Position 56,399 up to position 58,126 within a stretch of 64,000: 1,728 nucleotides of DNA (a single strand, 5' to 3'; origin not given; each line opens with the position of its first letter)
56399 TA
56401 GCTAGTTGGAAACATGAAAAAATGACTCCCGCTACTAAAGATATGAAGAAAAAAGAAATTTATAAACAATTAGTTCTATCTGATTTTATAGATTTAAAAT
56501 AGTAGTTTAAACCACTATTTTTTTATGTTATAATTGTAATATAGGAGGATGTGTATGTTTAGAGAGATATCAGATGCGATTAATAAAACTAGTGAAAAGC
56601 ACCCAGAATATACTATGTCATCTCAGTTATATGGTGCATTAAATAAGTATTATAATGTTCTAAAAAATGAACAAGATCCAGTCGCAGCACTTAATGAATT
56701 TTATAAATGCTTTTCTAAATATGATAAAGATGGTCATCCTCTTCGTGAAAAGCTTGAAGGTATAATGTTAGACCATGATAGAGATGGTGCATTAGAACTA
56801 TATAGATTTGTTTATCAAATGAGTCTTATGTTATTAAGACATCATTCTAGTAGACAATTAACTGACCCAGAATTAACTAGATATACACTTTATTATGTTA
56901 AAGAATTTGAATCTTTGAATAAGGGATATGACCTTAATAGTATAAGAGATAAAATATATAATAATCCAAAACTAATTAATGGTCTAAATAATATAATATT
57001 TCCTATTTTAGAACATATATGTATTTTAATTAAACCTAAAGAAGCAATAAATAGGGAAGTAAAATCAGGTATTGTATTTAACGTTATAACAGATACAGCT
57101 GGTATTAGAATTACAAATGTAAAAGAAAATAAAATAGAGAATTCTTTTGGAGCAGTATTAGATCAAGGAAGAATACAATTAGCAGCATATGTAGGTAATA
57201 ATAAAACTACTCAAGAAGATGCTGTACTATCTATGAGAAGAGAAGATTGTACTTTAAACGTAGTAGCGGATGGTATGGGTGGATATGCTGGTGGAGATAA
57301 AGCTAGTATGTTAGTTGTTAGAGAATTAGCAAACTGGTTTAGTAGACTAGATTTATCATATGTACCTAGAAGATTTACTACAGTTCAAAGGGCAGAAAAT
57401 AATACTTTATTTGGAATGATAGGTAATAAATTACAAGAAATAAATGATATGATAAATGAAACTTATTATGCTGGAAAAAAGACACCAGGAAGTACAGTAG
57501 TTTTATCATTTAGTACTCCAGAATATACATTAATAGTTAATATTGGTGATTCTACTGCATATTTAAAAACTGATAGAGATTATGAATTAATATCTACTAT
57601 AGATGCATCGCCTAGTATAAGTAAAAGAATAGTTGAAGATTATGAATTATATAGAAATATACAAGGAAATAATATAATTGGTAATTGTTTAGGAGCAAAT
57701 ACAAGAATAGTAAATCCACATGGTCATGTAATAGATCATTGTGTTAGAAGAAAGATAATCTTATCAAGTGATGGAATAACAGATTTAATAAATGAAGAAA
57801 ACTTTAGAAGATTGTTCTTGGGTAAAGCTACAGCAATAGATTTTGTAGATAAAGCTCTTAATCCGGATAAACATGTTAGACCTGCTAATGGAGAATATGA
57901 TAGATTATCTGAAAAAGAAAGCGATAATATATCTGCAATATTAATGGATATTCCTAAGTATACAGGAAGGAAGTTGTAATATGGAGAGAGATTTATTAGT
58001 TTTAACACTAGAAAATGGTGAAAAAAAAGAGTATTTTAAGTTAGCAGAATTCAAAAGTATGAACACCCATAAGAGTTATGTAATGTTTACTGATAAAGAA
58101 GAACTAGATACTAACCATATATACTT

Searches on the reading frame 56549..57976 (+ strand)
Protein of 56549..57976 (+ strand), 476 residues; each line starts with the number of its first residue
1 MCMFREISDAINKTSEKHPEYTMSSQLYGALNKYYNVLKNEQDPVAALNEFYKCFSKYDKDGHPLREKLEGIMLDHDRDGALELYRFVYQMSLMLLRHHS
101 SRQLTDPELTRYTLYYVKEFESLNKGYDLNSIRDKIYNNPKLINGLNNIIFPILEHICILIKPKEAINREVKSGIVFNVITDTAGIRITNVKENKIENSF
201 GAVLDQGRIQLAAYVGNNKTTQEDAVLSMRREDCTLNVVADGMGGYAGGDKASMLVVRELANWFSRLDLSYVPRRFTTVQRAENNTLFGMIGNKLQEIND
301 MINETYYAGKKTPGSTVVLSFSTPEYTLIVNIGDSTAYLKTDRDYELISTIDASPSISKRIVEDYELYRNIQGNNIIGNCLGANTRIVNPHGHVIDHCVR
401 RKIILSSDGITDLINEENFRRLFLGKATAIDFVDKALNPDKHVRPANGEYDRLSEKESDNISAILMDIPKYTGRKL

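Call 52: search_protein_families(library=ncbifam, proteins=[window:56549-57976:+], max_evalue=0.00001)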
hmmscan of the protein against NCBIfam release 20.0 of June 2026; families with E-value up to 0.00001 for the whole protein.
window:56549-57976:+ (476 aa): 2 families
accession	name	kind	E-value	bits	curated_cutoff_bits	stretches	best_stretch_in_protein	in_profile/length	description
NF033484.1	Stp1_PP2C_phos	equivalog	2.2e-22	79.8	230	1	215-431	4-208/232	Stp1/IreP family PP2C-type Ser/Thr phosphatase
NF011149.0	PRK14559.1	equivalog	9.3e-06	24.6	374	0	236-343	413-511/642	serine/threonine phosphatase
